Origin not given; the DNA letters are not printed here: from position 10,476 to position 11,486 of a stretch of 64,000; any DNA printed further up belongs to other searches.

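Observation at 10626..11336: KaiC-like ATPase with a degenerate P-loop immediately upstream of the subtilase/pilus block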

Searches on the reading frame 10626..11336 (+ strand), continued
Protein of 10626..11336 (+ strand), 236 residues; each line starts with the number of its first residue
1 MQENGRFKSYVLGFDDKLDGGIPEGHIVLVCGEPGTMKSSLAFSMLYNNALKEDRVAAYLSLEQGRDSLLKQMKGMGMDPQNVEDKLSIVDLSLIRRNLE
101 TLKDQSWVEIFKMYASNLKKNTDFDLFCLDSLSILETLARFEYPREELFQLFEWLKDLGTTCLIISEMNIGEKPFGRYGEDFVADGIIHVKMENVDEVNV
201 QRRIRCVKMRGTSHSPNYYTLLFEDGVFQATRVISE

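Call 8: find_homologous_proteins(query=window:10626-11336:+, max_evalue=1e-10)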
Query window:10626-11336:+ (236 aa): 1299 proteins with E <= 1e-10 among 1478 candidates; the best 120 are listed.
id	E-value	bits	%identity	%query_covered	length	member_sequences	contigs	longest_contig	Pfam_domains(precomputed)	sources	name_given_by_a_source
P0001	1.4e-151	520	99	100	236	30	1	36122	PF06745.20,PF23442.2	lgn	-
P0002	4.3e-142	489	93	100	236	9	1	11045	PF06745.20,PF23442.2,PF13481.13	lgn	-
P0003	8.0e-138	475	89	100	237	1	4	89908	PF06745.20,PF23442.2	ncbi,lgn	ncbi:MAG: ATPase domain-containing protein [Thermoplasmata archaeon]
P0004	1.1e-136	472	89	100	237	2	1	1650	PF06745.20,PF03796.22,PF23442.2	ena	-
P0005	5.8e-134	463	87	100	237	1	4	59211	PF06745.20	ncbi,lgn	ncbi:MAG: ATPase domain-containing protein [Thermoplasmata archaeon]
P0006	8.1e-133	459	86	99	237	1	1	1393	PF06745.20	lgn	-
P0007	2.5e-130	451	85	100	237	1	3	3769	PF06745.20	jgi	jgi:KaiC/GvpD/RAD55 family RecA-like ATPase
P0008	3.8e-130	450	85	99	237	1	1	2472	PF06745.20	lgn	-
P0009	7.8e-120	417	75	100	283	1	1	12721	PF06745.20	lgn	-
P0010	5.3e-110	384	96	76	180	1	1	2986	PF06745.20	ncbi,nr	ncbi:MAG: circadian clock protein KaiC, partial [Candidatus Thermoplasmatota archaeon]|nr:circadian 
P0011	2.0e-102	360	62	98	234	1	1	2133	PF06745.20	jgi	-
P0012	3.1e-101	356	63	100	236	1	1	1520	PF06745.20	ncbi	-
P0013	3.8e-101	355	62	100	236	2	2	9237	PF06745.20,PF03796.22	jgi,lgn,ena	-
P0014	2.9e-100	353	64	100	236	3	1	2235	PF06745.20,PF03796.22,PF23442.2,PF13481.13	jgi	-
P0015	1.0e-98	348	61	100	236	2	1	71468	PF06745.20,PF23442.2,PF13481.13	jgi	-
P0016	1.3e-98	347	61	100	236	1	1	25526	PF06745.20,PF23442.2,PF13481.13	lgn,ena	-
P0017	3.3e-98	346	62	98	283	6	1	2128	PF06745.20,PF23442.2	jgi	-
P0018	1.6e-97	344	61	98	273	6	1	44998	PF06745.20,PF03796.22,PF23442.2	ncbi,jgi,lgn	jgi:KaiC/GvpD/RAD55 family RecA-like ATPase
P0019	2.1e-97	343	61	100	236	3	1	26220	PF06745.20,PF13481.13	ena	-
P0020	2.8e-97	343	61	100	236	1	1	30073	PF06745.20,PF23442.2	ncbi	-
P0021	4.9e-97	342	61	100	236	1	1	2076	PF06745.20,PF03796.22,PF23442.2,PF13481.13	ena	-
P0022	7.6e-97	341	60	98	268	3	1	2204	PF06745.20,PF03796.22,PF23442.2,PF13481.13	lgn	-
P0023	1.2e-96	341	61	98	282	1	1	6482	PF06745.20,PF23442.2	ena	-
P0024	1.5e-96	340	61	98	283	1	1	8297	PF06745.20,PF23442.2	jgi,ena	-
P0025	2.2e-96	340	60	100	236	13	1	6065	PF06745.20,PF23442.2,PF13481.13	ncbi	-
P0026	2.3e-96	340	60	100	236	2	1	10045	PF06745.20,PF23442.2,PF13481.13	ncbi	-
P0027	2.4e-96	340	60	100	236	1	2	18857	PF06745.20,PF23442.2,PF13481.13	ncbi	-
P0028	2.7e-96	340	59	100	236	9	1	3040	PF06745.20,PF23442.2,PF13481.13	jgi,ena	-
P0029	3.4e-96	339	60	100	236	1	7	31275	PF06745.20,PF03796.22,PF23442.2,PF13481.13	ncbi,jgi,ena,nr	ncbi:MAG: hypothetical protein A3K66_02625 [Euryarchaeota archaeon RBG_16_67_27]|nr:MAG: hypothetica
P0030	3.5e-96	339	59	100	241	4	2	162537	PF06745.20,PF23442.2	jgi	jgi:KaiC/GvpD/RAD55 family RecA-like ATPase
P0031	4.1e-96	339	60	100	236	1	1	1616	PF06745.20,PF23442.2,PF13481.13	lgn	-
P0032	4.4e-96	339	61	98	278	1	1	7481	PF06745.20,PF23442.2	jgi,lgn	jgi:KaiC/GvpD/RAD55 family RecA-like ATPase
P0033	4.5e-96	339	59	100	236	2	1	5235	PF06745.20,PF23442.2,PF13481.13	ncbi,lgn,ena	-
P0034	4.7e-96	339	60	100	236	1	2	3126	PF06745.20,PF03796.22,PF23442.2,PF13481.13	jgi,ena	-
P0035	5.1e-96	339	59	100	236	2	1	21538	PF06745.20,PF23442.2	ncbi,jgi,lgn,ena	ncbi:MAG: ATPase domain-containing protein [Thermoplasmata archaeon]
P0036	5.1e-96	339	58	100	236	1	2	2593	PF06745.20,PF23442.2,PF13481.13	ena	-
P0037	5.8e-96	339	59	99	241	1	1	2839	PF06745.20,PF23442.2,PF13481.13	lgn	-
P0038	6.2e-96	338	62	96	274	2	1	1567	PF06745.20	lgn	-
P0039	7.0e-96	338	58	100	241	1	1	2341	PF06745.20,PF03796.22,PF23442.2,PF13481.13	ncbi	-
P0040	7.8e-96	338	59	100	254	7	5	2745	PF06745.20,PF03796.22,PF23442.2,PF13481.13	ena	-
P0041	1.0e-95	338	60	100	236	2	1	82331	PF06745.20,PF23442.2,PF13481.13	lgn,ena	-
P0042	1.2e-95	337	65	98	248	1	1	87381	PF06745.20,PF13481.13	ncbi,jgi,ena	-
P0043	1.2e-95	337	61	98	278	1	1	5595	PF06745.20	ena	-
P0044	1.2e-95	337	61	98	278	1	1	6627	PF06745.20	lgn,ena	-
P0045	1.3e-95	337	58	100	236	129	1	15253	PF06745.20,PF23442.2,PF13481.13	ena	-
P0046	1.3e-95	337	60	100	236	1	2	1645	PF06745.20,PF23442.2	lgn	-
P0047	1.5e-95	337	62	99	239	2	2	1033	PF06745.20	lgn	-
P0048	1.8e-95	337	60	100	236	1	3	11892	PF06745.20,PF03796.22,PF23442.2,PF13481.13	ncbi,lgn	-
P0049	1.8e-95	337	59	100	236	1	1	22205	PF06745.20,PF03796.22,PF23442.2,PF13481.13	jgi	-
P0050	2.2e-95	337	59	100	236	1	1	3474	PF06745.20,PF03796.22,PF23442.2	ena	-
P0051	2.3e-95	337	58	100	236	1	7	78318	PF06745.20,PF23442.2,PF13481.13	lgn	-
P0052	2.3e-95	337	59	100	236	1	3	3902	PF06745.20,PF03796.22,PF23442.2,PF13481.13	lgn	-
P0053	2.4e-95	337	58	100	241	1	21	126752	PF06745.20,PF23442.2,PF13481.13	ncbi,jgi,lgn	ncbi:MAG TPA: ATPase domain-containing protein [Thermoplasmata archaeon]|jgi:KaiC/GvpD/RAD55 family 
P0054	2.6e-95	336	58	100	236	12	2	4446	PF06745.20,PF03796.22,PF23442.2,PF13481.13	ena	-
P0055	2.6e-95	336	59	100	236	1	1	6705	PF06745.20,PF23442.2,PF13481.13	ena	-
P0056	2.8e-95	336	61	100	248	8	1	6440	PF06745.20,PF23442.2,PF13481.13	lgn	-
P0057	2.8e-95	336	61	100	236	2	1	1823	PF06745.20,PF23442.2,PF13481.13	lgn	-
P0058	2.9e-95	336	64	98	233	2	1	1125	PF06745.20,PF03796.22,PF23442.2,PF13481.13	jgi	jgi:circadian clock protein KaiC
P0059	3.2e-95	336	58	100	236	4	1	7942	PF06745.20,PF23442.2,PF13481.13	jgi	jgi:circadian clock protein KaiC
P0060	3.9e-95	336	59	100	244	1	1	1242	PF06745.20,PF03796.22,PF23442.2,PF13481.13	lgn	-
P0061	4.1e-95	336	58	100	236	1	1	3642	PF06745.20,PF03796.22,PF23442.2,PF13481.13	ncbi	-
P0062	4.4e-95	336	60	100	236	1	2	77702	PF06745.20,PF03796.22,PF23442.2,PF13481.13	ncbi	-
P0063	4.6e-95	336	60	100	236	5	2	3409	PF06745.20,PF23442.2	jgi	-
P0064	4.9e-95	335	59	100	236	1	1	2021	PF06745.20,PF23442.2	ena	-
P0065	5.7e-95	335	58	100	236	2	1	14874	PF06745.20,PF03796.22,PF23442.2,PF13481.13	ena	-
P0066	6.3e-95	335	59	100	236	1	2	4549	PF06745.20,PF23442.2,PF13481.13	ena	-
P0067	6.6e-95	335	58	100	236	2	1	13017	PF06745.20,PF03796.22,PF23442.2,PF13481.13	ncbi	-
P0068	6.7e-95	335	60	100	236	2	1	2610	PF06745.20,PF03796.22,PF23442.2,PF13481.13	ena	-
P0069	6.7e-95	335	59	100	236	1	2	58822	PF06745.20,PF03796.22,PF23442.2,PF13481.13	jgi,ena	-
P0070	7.0e-95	335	60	100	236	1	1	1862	PF06745.20,PF23442.2,PF13481.13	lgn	-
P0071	7.0e-95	335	59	100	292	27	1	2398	PF06745.20,PF03796.22,PF23442.2,PF13481.13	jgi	-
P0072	7.5e-95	335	63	98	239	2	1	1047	PF06745.20,PF23442.2,PF13481.13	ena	-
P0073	7.9e-95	335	58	100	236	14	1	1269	PF06745.20,PF23442.2,PF13481.13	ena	-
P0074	8.2e-95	335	63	98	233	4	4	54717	PF06745.20,PF03796.22,PF23442.2,PF13481.13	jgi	jgi:circadian clock protein KaiC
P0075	1.0e-94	334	63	98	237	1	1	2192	PF06745.20,PF03796.22,PF23442.2,PF13481.13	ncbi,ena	-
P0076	1.1e-94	334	59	100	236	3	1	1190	PF06745.20,PF23442.2,PF13481.13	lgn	-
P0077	1.1e-94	334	63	98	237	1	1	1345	PF06745.20,PF03796.22,PF23442.2,PF13481.13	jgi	-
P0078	1.2e-94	334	58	100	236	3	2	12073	PF06745.20,PF23442.2,PF13481.13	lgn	-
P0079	1.4e-94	334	59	100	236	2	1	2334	PF06745.20,PF23442.2,PF13481.13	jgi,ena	-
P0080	1.5e-94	334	60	99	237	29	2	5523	PF06745.20,PF23442.2,PF13481.13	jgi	jgi:circadian clock protein KaiC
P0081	1.6e-94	334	58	100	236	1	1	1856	PF06745.20,PF23442.2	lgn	-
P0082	1.9e-94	334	60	99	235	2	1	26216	PF06745.20,PF03796.22,PF13481.13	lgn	-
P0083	2.1e-94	333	61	100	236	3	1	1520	PF06745.20,PF23442.2,PF13481.13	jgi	jgi:KaiC/GvpD/RAD55 family RecA-like ATPase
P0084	2.1e-94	333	61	98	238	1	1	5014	PF06745.20,PF23442.2,PF13481.13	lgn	-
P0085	2.2e-94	333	59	100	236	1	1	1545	PF06745.20,PF03796.22,PF23442.2,PF13481.13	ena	-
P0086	2.4e-94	333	60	100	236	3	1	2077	PF06745.20,PF23442.2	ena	-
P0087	2.5e-94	333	59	100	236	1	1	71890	PF06745.20,PF23442.2,PF13481.13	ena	-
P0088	3.4e-94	333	59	100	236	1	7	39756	PF06745.20,PF03796.22,PF23442.2,PF13481.13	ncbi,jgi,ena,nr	ncbi:MAG: hypothetical protein E6K10_06360 [Methanobacteriota archaeon]|nr:MAG: hypothetical protein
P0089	3.4e-94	333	58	100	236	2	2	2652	PF06745.20,PF23442.2,PF13481.13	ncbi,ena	-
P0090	3.4e-94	333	59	100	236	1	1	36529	PF06745.20,PF23442.2,PF13481.13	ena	-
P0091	5.5e-94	332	60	98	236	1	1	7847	PF06745.20,PF03796.22,PF23442.2,PF13481.13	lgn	-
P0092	5.7e-94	332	58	100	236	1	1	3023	PF06745.20,PF23442.2,PF13481.13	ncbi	-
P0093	5.9e-94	332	60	100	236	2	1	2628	PF06745.20,PF23442.2,PF13481.13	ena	-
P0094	6.7e-94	332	62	98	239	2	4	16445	PF06745.20,PF23442.2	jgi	jgi:KaiC/GvpD/RAD55 family RecA-like ATPase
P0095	9.0e-94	331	58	100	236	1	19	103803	PF06745.20,PF23442.2,PF13481.13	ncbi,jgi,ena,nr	ncbi:MAG: hypothetical protein A3K59_07895 [Euryarchaeota archaeon RBG_19FT_COMBO_69_17]|nr:MAG: hyp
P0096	9.0e-94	331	58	100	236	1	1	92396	PF06745.20,PF23442.2,PF13481.13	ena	-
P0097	1.0e-93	331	62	98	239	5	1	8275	PF06745.20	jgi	-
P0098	1.1e-93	331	57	100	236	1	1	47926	PF06745.20,PF23442.2,PF13481.13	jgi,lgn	jgi:circadian clock protein KaiC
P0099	1.1e-93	331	60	99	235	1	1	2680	PF06745.20,PF03796.22,PF13481.13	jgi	-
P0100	1.2e-93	331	58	100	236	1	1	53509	PF06745.20,PF23442.2,PF13481.13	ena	-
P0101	1.3e-93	331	58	100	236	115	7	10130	PF06745.20,PF03796.22,PF23442.2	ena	-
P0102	1.3e-93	331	62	98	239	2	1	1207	PF06745.20,PF13481.13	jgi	jgi:KaiC/GvpD/RAD55 family RecA-like ATPase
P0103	1.5e-93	331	59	100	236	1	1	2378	PF06745.20,PF23442.2,PF13481.13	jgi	jgi:circadian clock protein KaiC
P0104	1.9e-93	330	58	100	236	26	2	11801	PF06745.20,PF23442.2,PF13481.13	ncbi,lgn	-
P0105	2.3e-93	330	58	100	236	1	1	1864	PF06745.20,PF03796.22,PF23442.2,PF13481.13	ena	-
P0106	2.5e-93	330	58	100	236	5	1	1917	PF06745.20,PF03796.22,PF23442.2,PF13481.13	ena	-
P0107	2.5e-93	330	58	100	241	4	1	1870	PF06745.20,PF03796.22,PF23442.2,PF13481.13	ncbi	-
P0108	2.8e-93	330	57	100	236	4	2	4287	PF06745.20,PF23442.2,PF13481.13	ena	-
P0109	3.0e-93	330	58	100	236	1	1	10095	PF06745.20,PF23442.2,PF13481.13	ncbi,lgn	-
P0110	3.4e-93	329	58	100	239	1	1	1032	PF06745.20,PF23442.2,PF13481.13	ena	-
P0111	4.0e-93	329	57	100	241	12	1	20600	PF06745.20,PF23442.2,PF13481.13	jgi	jgi:circadian clock protein KaiC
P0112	4.2e-93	329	63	98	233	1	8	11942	PF06745.20,PF03796.22,PF23442.2,PF13481.13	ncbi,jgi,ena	-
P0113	4.9e-93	329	59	100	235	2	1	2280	PF06745.20,PF23442.2,PF13481.13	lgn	-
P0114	4.9e-93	329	59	100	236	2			PF06745.20,PF23442.2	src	-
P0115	5.4e-93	329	57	100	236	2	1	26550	PF06745.20,PF23442.2,PF13481.13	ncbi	-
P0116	8.9e-93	328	58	100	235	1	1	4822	PF06745.20,PF23442.2,PF13481.13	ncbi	-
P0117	9.7e-93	328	62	98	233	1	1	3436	PF06745.20,PF03796.22,PF23442.2,PF13481.13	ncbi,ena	-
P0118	1.1e-92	328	57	100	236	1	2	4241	PF06745.20,PF23442.2,PF13481.13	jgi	jgi:circadian clock protein KaiC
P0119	1.4e-92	327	59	99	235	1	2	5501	PF06745.20,PF03796.22,PF13481.13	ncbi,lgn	ncbi:MAG: RAD55 family ATPase [Thermoplasmata archaeon]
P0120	1.6e-92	327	58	100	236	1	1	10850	PF06745.20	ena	-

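Call 12: find_related_loci(query=window:10626-11336:+, collection=genome_contigs, flank=10000)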
Query window:10626-11336:+ (236 aa) in genome_contigs; peptide patterns used: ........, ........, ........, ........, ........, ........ (x = any residue, [..] = any of these).
72 stretches matched a pattern; 21 encode a relative of the query (tblastn E <= 1e-3); 21 distinct loci.
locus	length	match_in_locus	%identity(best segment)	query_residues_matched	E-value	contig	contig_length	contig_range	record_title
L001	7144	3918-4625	97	1-236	5e-158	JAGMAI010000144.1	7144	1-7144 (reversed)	MAG: Thermoplasmata archaeon isolate RS_14_3 ZL355.bin.3.fa_144, whole genome shotgun sequence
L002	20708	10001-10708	93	1-236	5e-152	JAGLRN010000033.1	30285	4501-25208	MAG: Thermoplasmata archaeon isolate RS_9_17 ROV157_9.bin.17.fa_33, whole genome shotgun sequence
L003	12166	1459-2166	92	1-236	2e-148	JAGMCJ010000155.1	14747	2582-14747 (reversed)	MAG: Thermoplasmata archaeon isolate RS_17_1 ZL495.bin.1.fa_155, whole genome shotgun sequence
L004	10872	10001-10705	89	2-236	4e-145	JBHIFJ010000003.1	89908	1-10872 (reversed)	MAG: Thermoplasmata archaeon isolate b1.sp2_bin.40 NODE_13_length_89908_cov_23.698608, whole genome shotgun sequence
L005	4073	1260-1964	89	2-236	5e-148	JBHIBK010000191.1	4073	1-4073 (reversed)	MAG: Thermoplasmata archaeon isolate K_1_bin.53 NODE_9891_length_4073_cov_6.329019, whole genome shotgun sequence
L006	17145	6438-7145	87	1-236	4e-141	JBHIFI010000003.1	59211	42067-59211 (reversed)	MAG: Thermoplasmata archaeon isolate b1.sp2_bin.58 NODE_56_length_59211_cov_10.491024, whole genome shotgun sequence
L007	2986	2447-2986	96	1-180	6e-120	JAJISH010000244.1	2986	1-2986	MAG: Thermoplasmatota archaeon isolate bin211 bin211_SWQ.59.16-18_bin.28.orig_244, whole genome shotgun sequence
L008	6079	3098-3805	60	1-236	5e-105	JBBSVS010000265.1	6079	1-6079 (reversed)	MAG: Thermoplasmatota archaeon isolate H43-bin133_1 H43_bin133_1_000000000265, whole genome shotgun sequence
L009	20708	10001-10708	59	1-236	8e-105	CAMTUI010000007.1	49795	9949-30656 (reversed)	MAG: Euryarchaeota archaeon isolate G01_MAG_00007 genome assembly, contig: G01_MAG_00007_000000000026, whole genome shot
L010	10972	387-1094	59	1-236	5e-104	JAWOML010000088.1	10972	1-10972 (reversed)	MAG: Thermoplasmata archaeon isolate bin_5_1 c_000015078535, whole genome shotgun sequence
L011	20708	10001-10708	60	1-236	9e-104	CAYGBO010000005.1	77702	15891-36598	MAG TPA_asm: uncultured Methanomassiliicoccales archaeon isolate ERP108616_co2_547 genome assembly, contig: NODE_261_len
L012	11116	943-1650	58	1-236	4e-103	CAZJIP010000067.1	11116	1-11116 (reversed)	MAG TPA_asm: uncultured Methanomassiliicoccales archaeon isolate SRP093762_co1_91 genome assembly, contig: NODE_3391_len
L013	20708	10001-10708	58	1-236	4e-102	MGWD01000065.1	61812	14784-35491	MAG: Euryarchaeota archaeon RBG_19FT_COMBO_69_17 rbg_19ft_combo_scaffold_95, whole genome shotgun sequence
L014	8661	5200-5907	58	1-236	7e-102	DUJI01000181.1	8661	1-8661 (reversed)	MAG TPA_asm: Thermoplasmata archaeon isolate UBA8695 contig_2036, whole genome shotgun sequence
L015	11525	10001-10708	60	1-236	3e-99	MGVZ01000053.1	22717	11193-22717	MAG: Euryarchaeota archaeon RBG_16_67_27 RBG_16_scaffold_4410, whole genome shotgun sequence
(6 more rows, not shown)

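Call 17: search_protein_representatives(protein=window:10626-11336:+)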
Query: 236 residues. Proteins with E-value up to 0.001 (for the whole library): 3744; up to 1e-10: 1317; up to 1e-30: 168. The best 150 are listed.
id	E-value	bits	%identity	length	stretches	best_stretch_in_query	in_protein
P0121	7.0e-68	245.0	50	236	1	6-236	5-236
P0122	7.2e-65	235.1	59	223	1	5-173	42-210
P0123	1.9e-62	227.2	46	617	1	5-236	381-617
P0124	2.5e-62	226.8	59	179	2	4-102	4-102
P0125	4.8e-62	225.9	47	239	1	6-236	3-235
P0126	6.8e-62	225.4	48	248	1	18-235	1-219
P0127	1.5e-60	221.0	42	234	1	6-234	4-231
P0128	1.5e-60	221.0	47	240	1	6-235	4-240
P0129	1.6e-59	217.6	46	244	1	8-233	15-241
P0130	7.4e-57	208.9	44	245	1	7-235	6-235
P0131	8.3e-57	208.8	43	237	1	4-235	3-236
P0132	2.1e-56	207.4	47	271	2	99-235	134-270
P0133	4.7e-56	206.3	47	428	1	6-234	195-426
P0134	5.1e-56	206.2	44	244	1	6-235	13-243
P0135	6.7e-56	205.8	44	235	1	7-236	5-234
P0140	3.5e-55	203.4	44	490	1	5-234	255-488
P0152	8.7e-53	195.6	46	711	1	8-234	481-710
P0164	4.2e-49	183.6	43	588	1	6-235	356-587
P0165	1.3e-48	182.0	38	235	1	5-234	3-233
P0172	1.3e-47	178.7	42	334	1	5-234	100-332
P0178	1.7e-46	175.0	40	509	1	12-222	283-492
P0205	1.7e-42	162.0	36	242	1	6-229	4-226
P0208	6.7e-42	160.0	38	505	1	4-232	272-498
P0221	1.8e-40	155.3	41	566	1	6-233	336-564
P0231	9.4e-40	153.0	34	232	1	6-229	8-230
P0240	2.4e-38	148.4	37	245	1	9-228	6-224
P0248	2.2e-37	145.2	40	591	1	6-232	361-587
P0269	2.4e-34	135.3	35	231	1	6-228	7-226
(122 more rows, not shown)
